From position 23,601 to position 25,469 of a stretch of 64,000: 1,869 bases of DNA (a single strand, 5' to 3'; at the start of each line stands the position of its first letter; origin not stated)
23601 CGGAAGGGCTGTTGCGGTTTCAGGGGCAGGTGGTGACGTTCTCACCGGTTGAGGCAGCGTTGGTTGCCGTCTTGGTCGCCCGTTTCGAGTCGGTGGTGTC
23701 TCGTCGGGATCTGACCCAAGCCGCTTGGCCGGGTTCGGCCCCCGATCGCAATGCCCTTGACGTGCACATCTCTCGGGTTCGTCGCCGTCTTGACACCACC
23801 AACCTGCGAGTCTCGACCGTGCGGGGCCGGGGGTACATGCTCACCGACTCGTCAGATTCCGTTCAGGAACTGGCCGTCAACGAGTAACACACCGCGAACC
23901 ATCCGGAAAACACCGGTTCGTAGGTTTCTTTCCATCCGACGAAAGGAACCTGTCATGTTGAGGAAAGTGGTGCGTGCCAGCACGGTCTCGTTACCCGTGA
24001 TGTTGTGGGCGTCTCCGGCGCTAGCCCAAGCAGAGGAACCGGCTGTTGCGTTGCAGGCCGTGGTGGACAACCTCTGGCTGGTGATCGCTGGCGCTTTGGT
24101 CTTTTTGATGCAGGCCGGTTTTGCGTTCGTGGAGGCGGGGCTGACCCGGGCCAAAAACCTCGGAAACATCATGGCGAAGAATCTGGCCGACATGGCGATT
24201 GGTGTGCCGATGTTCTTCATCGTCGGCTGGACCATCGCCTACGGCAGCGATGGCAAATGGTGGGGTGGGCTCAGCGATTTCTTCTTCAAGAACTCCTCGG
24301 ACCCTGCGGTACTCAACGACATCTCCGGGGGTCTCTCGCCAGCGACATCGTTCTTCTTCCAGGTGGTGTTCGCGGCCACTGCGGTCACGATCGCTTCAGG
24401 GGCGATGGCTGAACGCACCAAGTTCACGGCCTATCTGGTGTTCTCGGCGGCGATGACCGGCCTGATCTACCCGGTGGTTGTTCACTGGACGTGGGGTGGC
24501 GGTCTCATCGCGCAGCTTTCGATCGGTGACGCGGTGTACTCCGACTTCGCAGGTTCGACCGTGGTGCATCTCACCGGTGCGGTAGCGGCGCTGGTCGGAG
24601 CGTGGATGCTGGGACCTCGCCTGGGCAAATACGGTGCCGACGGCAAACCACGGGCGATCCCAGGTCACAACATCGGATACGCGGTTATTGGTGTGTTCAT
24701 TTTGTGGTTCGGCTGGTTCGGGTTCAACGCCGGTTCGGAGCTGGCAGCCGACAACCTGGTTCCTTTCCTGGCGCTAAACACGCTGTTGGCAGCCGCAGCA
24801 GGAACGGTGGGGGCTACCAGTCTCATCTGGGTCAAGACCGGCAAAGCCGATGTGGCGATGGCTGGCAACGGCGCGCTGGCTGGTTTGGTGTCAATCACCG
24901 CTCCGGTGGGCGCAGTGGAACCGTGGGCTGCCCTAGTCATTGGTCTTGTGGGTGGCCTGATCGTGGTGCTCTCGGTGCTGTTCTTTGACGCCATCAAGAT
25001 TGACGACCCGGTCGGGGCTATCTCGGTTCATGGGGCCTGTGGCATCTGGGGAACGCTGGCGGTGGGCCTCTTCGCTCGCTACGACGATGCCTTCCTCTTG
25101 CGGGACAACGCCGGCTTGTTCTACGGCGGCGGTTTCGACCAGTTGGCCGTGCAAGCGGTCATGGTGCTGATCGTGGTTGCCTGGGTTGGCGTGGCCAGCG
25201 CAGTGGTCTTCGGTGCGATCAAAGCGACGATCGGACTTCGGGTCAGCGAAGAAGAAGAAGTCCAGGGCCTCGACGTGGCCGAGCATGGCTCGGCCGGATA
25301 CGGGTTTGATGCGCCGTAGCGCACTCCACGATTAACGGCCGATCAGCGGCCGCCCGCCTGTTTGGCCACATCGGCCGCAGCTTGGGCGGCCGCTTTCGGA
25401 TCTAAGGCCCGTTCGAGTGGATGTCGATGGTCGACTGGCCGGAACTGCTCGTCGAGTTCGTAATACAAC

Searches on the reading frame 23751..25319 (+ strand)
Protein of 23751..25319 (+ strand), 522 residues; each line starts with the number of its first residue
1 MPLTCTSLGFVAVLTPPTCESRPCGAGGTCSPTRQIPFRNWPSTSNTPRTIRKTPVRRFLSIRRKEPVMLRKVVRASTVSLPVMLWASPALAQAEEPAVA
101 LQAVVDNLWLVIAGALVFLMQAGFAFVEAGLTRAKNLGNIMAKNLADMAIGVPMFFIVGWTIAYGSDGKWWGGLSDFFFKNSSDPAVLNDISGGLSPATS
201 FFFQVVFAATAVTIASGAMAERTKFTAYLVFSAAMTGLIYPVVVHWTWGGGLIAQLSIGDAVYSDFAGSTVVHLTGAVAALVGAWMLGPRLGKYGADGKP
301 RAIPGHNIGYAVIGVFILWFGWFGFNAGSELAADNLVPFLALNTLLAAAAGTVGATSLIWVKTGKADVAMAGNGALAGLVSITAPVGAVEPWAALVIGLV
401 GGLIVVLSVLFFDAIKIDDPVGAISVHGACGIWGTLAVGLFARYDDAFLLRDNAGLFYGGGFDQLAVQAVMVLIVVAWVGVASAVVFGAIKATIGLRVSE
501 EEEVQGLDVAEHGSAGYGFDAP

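Call 77: search_protein_families(library=pfam, proteins=[window:23751-25319:+], max_evalue=0.00001)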
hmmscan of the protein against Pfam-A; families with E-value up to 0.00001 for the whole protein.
window:23751-25319:+ (522 aa): 1 family
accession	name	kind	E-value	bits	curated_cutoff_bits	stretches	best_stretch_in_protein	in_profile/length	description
PF00909.26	Ammonium_transp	-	1.5e-122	409.6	23.2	1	108-517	1-399/399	Ammonium Transporter Family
